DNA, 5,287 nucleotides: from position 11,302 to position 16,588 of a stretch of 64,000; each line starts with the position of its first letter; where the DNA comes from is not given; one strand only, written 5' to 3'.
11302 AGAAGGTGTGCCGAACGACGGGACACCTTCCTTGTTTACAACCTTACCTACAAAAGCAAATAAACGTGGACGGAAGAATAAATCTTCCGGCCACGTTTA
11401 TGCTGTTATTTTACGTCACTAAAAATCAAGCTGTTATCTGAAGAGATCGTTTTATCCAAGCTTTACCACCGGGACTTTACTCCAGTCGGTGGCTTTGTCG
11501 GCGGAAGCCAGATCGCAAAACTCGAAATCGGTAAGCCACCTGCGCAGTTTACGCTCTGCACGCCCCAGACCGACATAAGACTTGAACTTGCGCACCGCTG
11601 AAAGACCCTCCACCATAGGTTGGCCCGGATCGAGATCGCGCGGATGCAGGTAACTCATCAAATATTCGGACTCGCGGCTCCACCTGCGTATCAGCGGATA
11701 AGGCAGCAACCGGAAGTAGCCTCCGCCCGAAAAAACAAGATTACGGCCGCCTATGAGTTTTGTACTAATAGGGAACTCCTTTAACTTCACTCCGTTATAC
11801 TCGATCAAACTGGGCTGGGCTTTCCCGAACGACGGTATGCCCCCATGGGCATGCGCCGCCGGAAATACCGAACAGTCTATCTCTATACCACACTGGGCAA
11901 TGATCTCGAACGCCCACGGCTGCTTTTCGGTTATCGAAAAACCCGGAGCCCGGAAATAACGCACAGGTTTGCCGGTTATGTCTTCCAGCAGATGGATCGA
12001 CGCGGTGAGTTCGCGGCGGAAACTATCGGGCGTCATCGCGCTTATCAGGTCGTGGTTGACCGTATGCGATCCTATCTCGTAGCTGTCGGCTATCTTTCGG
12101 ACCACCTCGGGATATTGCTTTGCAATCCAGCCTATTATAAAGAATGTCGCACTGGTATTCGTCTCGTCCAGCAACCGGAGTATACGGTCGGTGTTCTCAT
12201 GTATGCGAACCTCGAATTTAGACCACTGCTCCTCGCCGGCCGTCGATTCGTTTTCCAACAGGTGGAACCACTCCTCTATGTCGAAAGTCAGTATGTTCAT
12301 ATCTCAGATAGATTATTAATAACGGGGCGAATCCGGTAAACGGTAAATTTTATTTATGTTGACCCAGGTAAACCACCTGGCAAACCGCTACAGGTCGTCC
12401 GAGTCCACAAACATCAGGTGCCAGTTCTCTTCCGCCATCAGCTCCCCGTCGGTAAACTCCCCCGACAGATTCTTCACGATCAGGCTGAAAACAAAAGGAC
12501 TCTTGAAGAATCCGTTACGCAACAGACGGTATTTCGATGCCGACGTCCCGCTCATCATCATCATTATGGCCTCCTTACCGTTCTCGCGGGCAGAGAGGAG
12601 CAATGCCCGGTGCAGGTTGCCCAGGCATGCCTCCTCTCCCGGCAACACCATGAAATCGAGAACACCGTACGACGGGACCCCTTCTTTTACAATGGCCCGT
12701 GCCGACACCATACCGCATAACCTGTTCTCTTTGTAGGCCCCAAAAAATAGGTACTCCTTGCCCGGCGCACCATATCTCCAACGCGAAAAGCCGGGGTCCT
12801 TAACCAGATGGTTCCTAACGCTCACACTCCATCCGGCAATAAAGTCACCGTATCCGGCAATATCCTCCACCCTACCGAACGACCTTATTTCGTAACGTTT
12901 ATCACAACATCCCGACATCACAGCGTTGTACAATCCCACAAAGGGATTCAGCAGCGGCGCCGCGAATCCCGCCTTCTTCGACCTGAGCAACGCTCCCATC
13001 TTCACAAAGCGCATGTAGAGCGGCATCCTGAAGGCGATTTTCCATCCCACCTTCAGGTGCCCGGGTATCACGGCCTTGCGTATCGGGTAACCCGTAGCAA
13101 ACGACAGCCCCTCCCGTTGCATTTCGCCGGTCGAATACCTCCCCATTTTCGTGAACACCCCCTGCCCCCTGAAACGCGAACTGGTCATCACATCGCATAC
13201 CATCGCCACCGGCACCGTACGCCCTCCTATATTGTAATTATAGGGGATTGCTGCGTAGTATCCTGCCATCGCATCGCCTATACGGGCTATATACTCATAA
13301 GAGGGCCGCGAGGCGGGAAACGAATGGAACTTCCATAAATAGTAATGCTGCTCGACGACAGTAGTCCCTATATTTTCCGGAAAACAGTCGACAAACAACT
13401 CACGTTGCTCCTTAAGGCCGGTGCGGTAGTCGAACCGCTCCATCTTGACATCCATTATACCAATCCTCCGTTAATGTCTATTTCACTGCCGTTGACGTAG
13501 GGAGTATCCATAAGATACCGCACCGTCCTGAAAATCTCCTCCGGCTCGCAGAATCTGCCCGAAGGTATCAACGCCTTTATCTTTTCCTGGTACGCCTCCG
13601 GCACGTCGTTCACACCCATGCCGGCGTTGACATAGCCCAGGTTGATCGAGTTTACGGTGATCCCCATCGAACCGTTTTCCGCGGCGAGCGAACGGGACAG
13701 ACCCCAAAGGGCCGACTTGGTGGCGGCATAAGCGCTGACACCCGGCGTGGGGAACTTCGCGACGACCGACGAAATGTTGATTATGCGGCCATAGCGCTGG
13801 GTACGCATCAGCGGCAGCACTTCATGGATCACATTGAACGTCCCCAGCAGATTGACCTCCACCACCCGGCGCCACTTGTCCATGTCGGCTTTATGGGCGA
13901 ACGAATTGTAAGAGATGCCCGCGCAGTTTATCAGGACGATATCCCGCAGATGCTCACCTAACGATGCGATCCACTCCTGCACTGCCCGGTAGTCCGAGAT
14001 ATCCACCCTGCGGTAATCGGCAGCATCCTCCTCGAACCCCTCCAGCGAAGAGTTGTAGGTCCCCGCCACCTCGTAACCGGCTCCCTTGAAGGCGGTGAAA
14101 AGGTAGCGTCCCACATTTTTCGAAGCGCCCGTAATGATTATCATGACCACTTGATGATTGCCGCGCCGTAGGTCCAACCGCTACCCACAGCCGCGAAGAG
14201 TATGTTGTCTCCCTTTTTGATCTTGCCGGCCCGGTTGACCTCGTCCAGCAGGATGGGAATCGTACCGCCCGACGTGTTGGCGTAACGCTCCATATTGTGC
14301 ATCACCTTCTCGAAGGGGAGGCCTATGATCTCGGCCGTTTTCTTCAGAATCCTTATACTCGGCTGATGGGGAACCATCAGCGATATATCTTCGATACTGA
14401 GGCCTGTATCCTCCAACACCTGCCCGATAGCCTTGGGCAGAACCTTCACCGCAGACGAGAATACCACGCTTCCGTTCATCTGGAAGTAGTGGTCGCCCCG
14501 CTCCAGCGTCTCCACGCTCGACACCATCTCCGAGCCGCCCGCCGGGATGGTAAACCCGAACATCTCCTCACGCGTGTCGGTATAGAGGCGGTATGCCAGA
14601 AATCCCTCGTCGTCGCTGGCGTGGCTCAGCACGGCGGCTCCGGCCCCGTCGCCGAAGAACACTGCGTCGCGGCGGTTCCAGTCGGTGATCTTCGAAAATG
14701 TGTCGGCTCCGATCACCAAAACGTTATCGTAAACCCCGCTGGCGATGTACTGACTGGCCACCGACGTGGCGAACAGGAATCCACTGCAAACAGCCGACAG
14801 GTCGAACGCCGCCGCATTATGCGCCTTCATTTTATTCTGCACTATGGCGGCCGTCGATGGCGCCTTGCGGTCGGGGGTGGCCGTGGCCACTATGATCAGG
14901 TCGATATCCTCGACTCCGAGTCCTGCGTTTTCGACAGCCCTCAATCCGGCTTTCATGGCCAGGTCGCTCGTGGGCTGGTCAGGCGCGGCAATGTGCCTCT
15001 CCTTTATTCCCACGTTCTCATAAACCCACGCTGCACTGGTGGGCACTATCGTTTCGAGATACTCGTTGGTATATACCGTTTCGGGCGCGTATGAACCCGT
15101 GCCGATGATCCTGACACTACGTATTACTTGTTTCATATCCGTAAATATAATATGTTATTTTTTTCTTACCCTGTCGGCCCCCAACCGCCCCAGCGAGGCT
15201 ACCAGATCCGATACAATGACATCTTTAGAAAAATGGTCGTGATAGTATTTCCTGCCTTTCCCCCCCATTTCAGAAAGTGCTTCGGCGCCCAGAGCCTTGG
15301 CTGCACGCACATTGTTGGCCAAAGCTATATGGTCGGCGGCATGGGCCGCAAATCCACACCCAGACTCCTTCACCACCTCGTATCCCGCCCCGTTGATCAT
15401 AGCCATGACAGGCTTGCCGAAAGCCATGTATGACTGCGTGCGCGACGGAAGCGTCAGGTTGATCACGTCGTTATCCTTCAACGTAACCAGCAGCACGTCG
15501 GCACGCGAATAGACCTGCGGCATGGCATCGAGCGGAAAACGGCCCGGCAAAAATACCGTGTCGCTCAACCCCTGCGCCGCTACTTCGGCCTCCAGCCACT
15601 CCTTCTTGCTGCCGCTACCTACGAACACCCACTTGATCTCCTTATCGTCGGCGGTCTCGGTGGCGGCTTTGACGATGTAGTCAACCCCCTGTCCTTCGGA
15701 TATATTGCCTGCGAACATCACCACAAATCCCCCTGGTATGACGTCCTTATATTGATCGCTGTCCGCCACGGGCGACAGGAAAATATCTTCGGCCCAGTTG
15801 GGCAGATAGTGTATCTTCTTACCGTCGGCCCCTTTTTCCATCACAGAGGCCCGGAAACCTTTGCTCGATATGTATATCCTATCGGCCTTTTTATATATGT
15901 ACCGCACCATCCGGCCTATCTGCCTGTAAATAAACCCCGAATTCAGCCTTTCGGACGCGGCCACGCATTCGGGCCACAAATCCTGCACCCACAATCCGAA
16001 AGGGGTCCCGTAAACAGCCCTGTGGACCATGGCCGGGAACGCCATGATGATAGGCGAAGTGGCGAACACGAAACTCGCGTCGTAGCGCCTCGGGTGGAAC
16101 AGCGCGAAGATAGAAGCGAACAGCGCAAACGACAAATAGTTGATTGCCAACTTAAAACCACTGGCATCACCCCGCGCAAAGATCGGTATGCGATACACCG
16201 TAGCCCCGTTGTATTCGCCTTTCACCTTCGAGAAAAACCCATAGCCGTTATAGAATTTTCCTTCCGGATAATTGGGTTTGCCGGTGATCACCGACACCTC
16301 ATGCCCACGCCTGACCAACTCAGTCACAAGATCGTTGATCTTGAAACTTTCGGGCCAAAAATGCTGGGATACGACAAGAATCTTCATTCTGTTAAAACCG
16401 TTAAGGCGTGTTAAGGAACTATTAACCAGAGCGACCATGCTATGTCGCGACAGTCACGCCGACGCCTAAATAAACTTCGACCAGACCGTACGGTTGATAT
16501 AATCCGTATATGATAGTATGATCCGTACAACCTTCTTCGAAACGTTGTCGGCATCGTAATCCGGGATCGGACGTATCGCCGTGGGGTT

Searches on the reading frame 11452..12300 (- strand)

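Call 51: search_protein_families(library=pfam, proteins=[window:11452-12300:-], max_evalue=0.00001)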
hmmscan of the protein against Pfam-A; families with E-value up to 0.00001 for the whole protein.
window:11452-12300:- (282 aa): 2 families
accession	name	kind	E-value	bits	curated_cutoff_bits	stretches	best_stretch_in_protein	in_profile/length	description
PF11959.13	DUF3473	-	1.7e-35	122.2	29.6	1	143-265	1-126/130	Domain of unknown function (DUF3473)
PF01522.26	Polysacc_deac_1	-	2.4e-22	79.7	23.1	1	29-126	13-111/124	Polysaccharide deacetylase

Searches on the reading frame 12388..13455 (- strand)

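Call 51: search_protein_families(library=pfam, proteins=[window:12388-13455:-], max_evalue=0.00001)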
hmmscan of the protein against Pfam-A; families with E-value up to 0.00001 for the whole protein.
window:12388-13455:- (355 aa): 2 families
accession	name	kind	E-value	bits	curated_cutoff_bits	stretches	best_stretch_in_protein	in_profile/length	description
PF13527.13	Acetyltransf_9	-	1.1e-14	54.9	25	1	51-127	40-116/127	Acetyltransferase (GNAT) domain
PF00583.31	Acetyltransf_1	-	9.1e-06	26.4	20.7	0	18-117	5-93/116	Acetyltransferase (GNAT) family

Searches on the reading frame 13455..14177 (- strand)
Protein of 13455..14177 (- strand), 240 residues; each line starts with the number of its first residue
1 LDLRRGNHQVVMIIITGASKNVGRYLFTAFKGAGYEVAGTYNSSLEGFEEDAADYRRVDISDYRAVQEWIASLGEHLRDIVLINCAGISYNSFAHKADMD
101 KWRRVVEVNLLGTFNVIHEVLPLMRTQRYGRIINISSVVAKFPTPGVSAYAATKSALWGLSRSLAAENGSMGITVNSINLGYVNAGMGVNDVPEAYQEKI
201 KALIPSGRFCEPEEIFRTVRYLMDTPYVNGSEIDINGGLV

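Call 52: search_protein_families(library=pfam, proteins=[window:13455-14177:-], max_evalue=0.00001)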
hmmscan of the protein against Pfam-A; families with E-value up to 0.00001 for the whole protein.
window:13455-14177:- (240 aa): 5 families
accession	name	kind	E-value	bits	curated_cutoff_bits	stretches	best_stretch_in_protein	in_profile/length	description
PF00106.31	adh_short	-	1.9e-39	135.6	26.6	1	12-189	2-188/195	short chain dehydrogenase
PF13561.12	adh_short_C2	-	2.1e-38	132.7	27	1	17-239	1-235/236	Enoyl-(Acyl carrier protein) reductase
PF08659.16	KR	-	5.9e-09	36.5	22.6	1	53-183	55-178/180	KR domain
PF01370.27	Epimerase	-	4.9e-08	33.1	20.9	1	13-179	1-171/240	NAD dependent epimerase/dehydratase family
PF08643.16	DUF1776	-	8e-06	25.9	25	0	98-187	112-203/294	Fungal family of unknown function (DUF1776)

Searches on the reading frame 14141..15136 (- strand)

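Call 6: search_protein_families(library=pfam, proteins=[window:14141-15136:-])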
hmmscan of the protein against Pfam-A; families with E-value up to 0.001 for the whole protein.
window:14141-15136:- (331 aa): 3 families
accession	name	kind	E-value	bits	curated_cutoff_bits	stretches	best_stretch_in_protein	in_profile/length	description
PF08541.16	ACP_syn_III_C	-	3.1e-30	104.6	26.6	1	241-330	1-90/90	3-Oxoacyl-[acyl-carrier-protein (ACP)] synthase III C terminal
PF08545.16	ACP_syn_III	-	3.4e-26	91.4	24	1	111-187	1-79/80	3-Oxoacyl-[acyl-carrier-protein (ACP)] synthase III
PF00108.29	Thiolase_N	-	3.1e-06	27.2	26.4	1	53-158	20-126/260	Thiolase, N-terminal domain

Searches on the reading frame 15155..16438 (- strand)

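Call 6: search_protein_families(library=pfam, proteins=[window:15155-16438:-])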
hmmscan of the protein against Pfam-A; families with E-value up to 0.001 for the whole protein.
window:15155-16438:- (427 aa): 4 families
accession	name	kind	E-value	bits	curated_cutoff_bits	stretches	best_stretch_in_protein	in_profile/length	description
PF13692.12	Glyco_trans_1_4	-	2.1e-16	60.9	27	1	238-378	2-137/142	Glycosyl transferases group 1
PF00534.26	Glycos_transf_1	-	1e-15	58.1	26.4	1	237-396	15-170/172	Glycosyl transferases group 1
PF13579.12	Glyco_trans_4_4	-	6.6e-14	53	29.7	1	35-215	8-158/158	Glycosyl transferase 4-like domain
PF13439.12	Glyco_transf_4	-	1.8e-08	35.1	28.5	1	36-214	10-164/170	Glycosyltransferase Family 4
